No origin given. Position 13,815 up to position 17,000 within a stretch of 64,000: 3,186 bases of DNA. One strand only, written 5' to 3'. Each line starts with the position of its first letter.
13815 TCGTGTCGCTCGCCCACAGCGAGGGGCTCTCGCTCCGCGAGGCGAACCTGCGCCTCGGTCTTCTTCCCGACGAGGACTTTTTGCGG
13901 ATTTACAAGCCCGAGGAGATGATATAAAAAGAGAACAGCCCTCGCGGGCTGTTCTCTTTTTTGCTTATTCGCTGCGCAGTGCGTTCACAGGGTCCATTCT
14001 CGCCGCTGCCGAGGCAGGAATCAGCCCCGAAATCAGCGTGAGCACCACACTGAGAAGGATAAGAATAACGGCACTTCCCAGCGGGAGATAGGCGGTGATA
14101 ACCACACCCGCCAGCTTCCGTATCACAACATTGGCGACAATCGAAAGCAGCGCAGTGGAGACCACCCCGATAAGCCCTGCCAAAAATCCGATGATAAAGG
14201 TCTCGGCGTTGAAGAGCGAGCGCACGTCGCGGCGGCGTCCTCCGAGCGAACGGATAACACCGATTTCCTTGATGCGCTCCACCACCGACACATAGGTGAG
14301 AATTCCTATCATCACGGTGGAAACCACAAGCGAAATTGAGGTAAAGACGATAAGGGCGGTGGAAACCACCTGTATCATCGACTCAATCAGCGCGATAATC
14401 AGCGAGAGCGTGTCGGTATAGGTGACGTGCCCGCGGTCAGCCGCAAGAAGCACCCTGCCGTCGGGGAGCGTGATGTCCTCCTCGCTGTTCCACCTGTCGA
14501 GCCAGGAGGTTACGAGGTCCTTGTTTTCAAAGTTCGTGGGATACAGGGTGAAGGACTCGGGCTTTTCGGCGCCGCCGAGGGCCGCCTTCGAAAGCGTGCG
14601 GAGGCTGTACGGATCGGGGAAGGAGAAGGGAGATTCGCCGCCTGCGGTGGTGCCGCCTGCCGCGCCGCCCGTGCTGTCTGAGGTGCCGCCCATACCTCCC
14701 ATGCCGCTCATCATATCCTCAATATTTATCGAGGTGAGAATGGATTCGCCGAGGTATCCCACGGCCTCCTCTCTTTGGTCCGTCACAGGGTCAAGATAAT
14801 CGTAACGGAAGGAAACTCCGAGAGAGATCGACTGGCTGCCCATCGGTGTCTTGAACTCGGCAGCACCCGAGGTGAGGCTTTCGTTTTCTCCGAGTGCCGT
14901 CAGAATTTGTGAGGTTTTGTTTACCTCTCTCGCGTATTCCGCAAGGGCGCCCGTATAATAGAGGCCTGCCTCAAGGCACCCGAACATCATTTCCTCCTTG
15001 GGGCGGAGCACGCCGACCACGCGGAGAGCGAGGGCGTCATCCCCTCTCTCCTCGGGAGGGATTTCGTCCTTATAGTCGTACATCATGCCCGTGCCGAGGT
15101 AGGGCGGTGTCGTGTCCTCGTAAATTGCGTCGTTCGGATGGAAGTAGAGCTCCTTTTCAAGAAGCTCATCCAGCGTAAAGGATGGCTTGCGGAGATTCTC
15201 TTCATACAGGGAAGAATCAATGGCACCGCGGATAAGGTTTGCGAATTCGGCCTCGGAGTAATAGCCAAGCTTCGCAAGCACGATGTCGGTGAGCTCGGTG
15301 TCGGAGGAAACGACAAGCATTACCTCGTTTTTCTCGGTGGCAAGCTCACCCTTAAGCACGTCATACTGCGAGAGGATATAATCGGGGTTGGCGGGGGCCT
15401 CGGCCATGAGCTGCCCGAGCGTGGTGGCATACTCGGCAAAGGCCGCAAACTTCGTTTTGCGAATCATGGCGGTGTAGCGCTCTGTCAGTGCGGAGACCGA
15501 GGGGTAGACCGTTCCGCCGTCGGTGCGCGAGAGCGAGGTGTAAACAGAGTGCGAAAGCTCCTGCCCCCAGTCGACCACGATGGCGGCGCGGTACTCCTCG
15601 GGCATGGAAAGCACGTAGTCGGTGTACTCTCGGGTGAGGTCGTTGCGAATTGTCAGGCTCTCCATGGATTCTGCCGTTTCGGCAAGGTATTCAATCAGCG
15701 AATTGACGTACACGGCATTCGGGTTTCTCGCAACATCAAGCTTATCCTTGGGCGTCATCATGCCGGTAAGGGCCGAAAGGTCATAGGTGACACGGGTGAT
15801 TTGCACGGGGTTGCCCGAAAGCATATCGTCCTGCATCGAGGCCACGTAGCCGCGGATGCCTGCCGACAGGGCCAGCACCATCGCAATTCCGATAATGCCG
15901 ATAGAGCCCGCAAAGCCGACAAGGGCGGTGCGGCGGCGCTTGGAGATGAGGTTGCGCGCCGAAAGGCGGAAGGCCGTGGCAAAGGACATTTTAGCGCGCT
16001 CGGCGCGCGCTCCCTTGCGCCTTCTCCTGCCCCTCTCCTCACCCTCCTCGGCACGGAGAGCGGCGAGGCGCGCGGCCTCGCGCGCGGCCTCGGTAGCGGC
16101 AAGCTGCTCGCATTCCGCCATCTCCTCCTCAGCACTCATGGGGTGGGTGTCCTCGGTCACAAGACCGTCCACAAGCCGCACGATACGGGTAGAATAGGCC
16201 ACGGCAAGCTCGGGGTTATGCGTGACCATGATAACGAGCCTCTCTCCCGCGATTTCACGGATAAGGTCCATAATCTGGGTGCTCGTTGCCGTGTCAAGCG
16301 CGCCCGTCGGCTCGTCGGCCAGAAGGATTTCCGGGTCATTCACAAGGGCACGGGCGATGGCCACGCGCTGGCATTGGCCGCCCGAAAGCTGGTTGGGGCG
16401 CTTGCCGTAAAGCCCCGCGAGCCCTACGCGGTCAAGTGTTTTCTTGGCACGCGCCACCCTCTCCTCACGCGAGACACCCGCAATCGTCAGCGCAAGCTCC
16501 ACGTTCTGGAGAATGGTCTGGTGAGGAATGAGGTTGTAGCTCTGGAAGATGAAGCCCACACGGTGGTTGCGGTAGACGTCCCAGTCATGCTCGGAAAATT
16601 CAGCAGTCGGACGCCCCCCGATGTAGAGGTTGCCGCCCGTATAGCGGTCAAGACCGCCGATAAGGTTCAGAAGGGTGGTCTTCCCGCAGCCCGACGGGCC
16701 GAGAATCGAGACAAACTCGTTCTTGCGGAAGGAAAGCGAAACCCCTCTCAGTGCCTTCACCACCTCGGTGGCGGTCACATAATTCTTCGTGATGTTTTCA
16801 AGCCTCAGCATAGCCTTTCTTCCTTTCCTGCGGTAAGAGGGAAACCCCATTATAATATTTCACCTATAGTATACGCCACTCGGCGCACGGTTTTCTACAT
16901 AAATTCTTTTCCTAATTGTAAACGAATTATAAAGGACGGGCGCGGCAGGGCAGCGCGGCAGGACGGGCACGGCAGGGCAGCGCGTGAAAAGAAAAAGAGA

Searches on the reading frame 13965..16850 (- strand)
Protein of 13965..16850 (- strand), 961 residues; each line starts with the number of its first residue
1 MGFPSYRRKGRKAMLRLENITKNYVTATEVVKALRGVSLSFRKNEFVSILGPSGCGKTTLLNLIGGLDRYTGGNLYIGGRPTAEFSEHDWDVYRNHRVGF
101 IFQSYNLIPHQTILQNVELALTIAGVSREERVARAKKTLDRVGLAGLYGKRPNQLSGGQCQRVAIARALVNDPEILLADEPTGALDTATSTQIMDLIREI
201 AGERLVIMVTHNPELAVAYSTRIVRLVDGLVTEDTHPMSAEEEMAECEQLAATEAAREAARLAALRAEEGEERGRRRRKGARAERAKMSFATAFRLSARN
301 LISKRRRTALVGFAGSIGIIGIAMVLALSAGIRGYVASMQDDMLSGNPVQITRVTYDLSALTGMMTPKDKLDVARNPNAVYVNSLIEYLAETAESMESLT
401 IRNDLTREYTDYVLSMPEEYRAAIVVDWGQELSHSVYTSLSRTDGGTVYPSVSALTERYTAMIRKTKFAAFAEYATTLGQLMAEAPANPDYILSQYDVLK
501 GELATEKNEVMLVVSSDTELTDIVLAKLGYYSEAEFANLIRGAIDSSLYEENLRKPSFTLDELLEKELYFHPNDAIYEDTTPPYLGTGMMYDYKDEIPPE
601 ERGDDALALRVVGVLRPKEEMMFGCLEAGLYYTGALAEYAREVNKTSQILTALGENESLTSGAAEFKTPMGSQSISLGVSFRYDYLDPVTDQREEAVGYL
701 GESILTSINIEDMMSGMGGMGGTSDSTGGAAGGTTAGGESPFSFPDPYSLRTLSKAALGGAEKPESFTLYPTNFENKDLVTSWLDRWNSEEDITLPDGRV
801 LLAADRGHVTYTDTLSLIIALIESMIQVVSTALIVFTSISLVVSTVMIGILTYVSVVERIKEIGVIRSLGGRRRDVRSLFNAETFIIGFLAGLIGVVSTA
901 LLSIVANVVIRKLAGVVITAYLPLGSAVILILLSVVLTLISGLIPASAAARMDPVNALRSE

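Call 59: search_protein_families(library=pfam, proteins=[window:13965-16850:-], max_evalue=0.001)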
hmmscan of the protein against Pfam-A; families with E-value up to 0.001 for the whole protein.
window:13965-16850:- (961 aa): 3 families
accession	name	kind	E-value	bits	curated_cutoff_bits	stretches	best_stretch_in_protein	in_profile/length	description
PF00005.33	ABC_tran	-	9.6e-33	114.1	25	1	34-182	1-136/137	ABC transporter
PF02687.27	FtsX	-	1.2e-15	58.1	25.5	1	834-954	1-120/120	FtsX-like permease C-terminal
PF13304.12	AAA_21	-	1.9e-05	25.4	27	0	159-215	242-302/304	AAA domain, putative AbiEii toxin, Type IV TA system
